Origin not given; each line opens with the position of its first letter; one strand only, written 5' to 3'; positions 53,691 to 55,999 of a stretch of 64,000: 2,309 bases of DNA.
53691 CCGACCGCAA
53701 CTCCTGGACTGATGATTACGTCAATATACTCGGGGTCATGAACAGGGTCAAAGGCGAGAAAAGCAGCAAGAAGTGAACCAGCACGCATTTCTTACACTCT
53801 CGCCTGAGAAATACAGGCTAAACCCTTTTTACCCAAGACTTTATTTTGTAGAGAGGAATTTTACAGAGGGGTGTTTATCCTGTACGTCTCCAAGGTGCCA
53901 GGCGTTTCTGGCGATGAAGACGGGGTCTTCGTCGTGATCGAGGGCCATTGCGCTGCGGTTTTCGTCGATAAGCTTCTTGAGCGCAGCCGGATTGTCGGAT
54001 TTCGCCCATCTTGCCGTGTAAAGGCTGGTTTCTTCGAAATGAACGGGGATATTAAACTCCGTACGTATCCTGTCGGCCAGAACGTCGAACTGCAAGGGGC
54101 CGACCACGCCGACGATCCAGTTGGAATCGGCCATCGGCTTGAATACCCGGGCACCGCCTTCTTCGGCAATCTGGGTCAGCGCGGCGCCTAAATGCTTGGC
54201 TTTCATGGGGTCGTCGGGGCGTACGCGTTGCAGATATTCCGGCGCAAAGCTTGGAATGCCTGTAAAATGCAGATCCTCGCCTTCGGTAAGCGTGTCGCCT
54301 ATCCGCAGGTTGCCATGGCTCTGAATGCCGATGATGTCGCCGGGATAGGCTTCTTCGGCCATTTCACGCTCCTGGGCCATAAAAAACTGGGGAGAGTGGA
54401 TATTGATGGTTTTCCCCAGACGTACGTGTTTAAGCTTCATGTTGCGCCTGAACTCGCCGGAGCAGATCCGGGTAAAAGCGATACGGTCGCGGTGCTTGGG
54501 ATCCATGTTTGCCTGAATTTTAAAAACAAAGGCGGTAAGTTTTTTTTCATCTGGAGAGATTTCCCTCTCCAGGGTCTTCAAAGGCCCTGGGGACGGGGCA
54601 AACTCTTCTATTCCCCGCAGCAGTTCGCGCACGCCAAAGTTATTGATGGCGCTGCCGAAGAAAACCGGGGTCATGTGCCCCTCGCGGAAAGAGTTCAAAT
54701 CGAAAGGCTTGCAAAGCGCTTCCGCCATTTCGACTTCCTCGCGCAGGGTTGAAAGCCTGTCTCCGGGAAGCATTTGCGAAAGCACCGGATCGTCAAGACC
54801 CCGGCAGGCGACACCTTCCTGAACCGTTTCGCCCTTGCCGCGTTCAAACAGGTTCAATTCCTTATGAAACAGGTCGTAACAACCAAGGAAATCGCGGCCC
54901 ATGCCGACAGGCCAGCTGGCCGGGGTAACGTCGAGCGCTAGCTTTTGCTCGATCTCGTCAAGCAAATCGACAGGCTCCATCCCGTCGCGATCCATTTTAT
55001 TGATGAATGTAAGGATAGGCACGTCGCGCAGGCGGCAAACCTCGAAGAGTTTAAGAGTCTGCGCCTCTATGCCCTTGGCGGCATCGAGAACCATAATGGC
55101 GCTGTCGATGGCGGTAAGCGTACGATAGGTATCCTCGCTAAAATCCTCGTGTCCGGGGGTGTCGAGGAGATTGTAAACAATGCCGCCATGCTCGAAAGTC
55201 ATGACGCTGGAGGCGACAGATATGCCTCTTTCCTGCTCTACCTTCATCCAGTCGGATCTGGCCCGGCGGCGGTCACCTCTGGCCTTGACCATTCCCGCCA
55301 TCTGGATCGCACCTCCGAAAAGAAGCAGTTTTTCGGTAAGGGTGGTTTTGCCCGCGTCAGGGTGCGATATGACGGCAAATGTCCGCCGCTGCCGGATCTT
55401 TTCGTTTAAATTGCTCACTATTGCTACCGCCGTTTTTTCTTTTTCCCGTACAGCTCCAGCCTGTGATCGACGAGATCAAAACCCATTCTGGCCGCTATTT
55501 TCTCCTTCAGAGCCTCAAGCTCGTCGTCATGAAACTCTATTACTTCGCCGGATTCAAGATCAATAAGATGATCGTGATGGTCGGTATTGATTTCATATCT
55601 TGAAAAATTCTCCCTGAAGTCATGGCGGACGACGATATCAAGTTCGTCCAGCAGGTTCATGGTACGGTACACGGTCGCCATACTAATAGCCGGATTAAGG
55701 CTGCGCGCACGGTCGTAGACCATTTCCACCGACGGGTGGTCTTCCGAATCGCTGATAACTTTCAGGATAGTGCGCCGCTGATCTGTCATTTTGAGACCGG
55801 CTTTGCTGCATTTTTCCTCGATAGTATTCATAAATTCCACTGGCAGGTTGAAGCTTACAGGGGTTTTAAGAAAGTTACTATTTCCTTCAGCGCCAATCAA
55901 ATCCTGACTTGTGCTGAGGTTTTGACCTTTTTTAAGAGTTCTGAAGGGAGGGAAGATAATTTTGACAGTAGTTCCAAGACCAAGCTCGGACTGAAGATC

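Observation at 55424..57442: Sensor histidine kinase reads in-frame, without a stop codon, into a complete Fur-family regulator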

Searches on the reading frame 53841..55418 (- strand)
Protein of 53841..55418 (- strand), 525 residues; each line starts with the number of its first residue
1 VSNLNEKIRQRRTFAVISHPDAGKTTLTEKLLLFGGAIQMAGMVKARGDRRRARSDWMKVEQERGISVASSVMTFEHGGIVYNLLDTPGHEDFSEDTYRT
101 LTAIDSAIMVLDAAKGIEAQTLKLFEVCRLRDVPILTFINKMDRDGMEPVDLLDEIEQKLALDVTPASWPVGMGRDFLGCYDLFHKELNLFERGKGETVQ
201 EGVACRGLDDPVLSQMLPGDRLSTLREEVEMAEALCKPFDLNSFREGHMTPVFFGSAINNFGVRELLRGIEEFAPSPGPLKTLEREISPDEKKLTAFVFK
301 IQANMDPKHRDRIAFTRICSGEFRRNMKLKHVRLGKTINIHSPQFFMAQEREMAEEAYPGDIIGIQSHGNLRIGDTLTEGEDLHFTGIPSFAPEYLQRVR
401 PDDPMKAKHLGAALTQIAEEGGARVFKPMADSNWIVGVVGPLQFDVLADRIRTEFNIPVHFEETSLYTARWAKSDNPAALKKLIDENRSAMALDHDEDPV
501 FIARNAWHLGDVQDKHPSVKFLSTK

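Call 3: search_protein_families(library=pfam, proteins=[window:53841-55418:-], max_evalue=0.01)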
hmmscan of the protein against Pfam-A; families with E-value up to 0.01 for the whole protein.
window:53841-55418:- (525 aa): 5 families
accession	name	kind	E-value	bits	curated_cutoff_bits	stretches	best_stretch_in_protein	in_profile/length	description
PF00009.33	GTP_EFTU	-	1.6e-50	171.8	26.5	1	11-275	3-187/188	Elongation factor Tu GTP binding domain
PF16658.11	RF3_C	-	7.9e-40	136.2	40.1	1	385-510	1-129/132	Class II release factor RF3, C-terminal domain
PF22042.2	EF-G_D2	-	9.8e-26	90.1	27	1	294-379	2-83/84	Elongation factor G domain 2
PF03144.31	GTP_EFTU_D2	-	8.5e-11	42.6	30.3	1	312-378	2-73/73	Elongation factor Tu domain 2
PF01926.29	MMR_HSR1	-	0.00012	22.6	21.9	1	15-141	3-113/113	50S ribosome-binding GTPase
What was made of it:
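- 53841..55418 (-): prfC (release factor 3), next gene, 5 bp downstream: conserved context. Pfam GTP_EFTU + EF-G_D2 + RF3_C (call 3).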

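Call 29: list_cluster_members(proteins=[window:55427-55831:-, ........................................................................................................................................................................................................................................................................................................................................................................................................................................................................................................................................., window:55886-57442:-, window:53841-55418:-, window:57449-58339:-, window:34510-36672:+, window:16941-17939:+])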
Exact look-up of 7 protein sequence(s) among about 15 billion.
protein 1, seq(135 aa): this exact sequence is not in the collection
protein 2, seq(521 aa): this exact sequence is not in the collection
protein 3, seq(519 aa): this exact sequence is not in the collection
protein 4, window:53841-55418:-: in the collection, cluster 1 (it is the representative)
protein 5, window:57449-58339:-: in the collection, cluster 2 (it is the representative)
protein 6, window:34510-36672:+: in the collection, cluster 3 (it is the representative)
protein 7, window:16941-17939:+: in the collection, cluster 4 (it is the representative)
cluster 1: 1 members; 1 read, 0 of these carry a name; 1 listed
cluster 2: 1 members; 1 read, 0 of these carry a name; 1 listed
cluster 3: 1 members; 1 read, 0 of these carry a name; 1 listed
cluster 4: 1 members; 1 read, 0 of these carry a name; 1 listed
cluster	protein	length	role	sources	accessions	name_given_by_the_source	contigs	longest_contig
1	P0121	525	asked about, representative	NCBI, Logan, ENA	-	-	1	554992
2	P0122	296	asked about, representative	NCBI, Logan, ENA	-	-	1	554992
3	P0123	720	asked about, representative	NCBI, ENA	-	-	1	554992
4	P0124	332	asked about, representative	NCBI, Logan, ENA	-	-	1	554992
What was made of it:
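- No repaired kinase or stand-alone Fur of this organism exists in the 15-billion-protein collection (call 29).
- Tried and rejected: Exact lookups of the repaired kinase (521 or 519 aa) and of stand-alone Fur found nothing (call 29).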

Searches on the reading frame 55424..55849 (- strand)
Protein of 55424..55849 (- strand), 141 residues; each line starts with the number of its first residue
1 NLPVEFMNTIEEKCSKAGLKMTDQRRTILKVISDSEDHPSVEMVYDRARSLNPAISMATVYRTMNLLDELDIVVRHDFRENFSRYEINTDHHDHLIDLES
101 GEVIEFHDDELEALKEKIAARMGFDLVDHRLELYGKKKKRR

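Call 4: search_protein_families(library=ncbifam, proteins=[window:55424-55849:-], max_evalue=0.01)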
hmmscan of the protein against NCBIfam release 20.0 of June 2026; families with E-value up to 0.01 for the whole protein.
window:55424-55849:- (141 aa): 10 families
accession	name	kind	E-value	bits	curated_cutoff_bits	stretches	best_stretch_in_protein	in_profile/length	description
NF006999.0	PRK09462.1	equivalog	4.3e-30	104.2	146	1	11-138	5-134/148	ferric iron uptake transcriptional regulator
NF051892.1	TransRegFurBacil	equivalog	3.1e-28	98.7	220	1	7-135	5-138/149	ferric iron uptake transcriptional regulator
NF051891.1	TransRegFurHelico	equivalog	7.8e-24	84.2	200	1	8-138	12-143/148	ferric iron uptake transcriptional regulator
NF052545.1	TransRegPerRClab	equivalog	2.6e-23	82.6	180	1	7-136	1-130/138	transcriptional regulator PerR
NF047406.1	TransRegPerRTherm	equivalog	3e-15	56.6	200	1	20-115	5-99/130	manganese-dependent transcriptional regulator PerR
NF047462.1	FUR_perox_PerRA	exception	3e-11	44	200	1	15-125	13-121/142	peroxide-responsive transcriptional repressor PerRA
NF045678.1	TransRegIrrA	equivalog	3.1e-11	43.3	150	1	8-112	7-112/138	iron response transcriptional regulator IrrA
NF045677.1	FeRespRegIrr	equivalog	9.5e-10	38.7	170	1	13-112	3-103/127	Fur family transcriptional regulator Irr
NF008646.0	PRK11639.1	equivalog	6.2e-09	35.8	167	1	6-135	9-141/171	zinc uptake transcriptional repressor Zur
NF047461.1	FUR_perox_PerRB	exception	1.5e-08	34.7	250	1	9-125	16-132/143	peroxide-responsive transcriptional repressor PerRB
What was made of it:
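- On NCBIfam equivalogs for specific Fur-family regulators (Fur, PerR, Irr, Zur): Irr, PerR and Zur score far lower (call 4).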

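Call 14: list_cluster_members(proteins=[P0001, window:55424-55849:-])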
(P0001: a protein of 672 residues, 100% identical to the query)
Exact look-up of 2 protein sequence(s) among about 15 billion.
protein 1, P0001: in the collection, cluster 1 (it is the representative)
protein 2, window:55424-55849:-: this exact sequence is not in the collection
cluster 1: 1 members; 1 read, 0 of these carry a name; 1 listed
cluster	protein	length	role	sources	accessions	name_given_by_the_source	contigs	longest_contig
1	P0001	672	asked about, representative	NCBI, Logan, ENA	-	-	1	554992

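Call 27: search_solved_structures(query=window:55427-55831:-, max_evalue=0.00001, show_alignments=2)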
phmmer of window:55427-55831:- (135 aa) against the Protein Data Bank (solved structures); distinct sequences matched with E-value up to 0.00001: 23.
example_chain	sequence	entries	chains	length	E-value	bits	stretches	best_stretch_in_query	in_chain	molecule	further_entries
5fd5_A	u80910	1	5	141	5.1e-43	149.1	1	2-133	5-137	Ferric uptake regulation protein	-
5fd6_A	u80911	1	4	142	5.3e-43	149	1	2-133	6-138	Ferric uptake regulation protein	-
4ray_A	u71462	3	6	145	3.7e-42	146.3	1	2-129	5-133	DNA-binding transcriptional dual regulator of siderophore biosynthesis and transport(Fur f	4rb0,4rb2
4raz_A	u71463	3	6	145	2e-40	140.7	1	3-129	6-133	DNA-binding transcriptional dual regulator of siderophore biosynthesis and transport(Fur f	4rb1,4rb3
8j6w_A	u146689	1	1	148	3.1e-27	98.1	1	8-130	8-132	Ferric uptake regulation protein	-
2w57_A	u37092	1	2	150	3.1e-26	94.9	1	8-130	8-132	FERRIC UPTAKE REGULATION PROTEIN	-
1mzb_A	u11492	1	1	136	6.6e-25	90.6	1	7-133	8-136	ferric uptake regulation protein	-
6h1c_A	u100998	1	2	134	3.4e-22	81.8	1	7-133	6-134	Ferric uptake regulation protein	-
6d57_A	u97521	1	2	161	4.6e-21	78.2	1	9-129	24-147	Ferric uptake regulation protein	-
4ets_A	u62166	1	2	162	4.7e-21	78.1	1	9-129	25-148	Ferric uptake regulation protein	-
9ire_A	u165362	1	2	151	2.8e-19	72.4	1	4-130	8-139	Ferric uptake regulation protein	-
2fe3_A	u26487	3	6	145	1e-16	64.1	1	6-130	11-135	Peroxide operon regulator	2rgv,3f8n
5nbc_A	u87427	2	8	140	7e-16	61.4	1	8-133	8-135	Ferric uptake regulation protein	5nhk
2xig_A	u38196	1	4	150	5.4e-15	58.6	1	7-128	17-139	FERRIC UPTAKE REGULATION PROTEIN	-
2o03_A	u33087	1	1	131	1.4e-13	54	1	8-130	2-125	probable Zinc uptake regulation protein FurB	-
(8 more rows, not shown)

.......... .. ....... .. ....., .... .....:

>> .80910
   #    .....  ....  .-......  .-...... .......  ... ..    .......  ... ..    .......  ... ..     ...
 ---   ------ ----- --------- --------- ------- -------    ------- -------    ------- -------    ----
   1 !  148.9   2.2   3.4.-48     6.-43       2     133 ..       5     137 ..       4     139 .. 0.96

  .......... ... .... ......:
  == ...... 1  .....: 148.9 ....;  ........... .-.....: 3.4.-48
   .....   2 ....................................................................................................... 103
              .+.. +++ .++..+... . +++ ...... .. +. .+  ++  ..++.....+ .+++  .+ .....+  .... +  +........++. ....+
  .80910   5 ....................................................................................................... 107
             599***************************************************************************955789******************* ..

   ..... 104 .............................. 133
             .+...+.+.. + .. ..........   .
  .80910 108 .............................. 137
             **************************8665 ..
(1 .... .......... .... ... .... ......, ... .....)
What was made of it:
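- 55424..55831 (-): fur gene proper (135 aa from Met538, plus the stop). E about 1e-42 over the full length to solved Fur structures 5FD5 and 4RAY (call 27).
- On Fur family (Pfam PF01475): Residues 2-133 align with residues 5-137 of 5FD5 and with 4RAY at E about 1e-42 (call 27).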
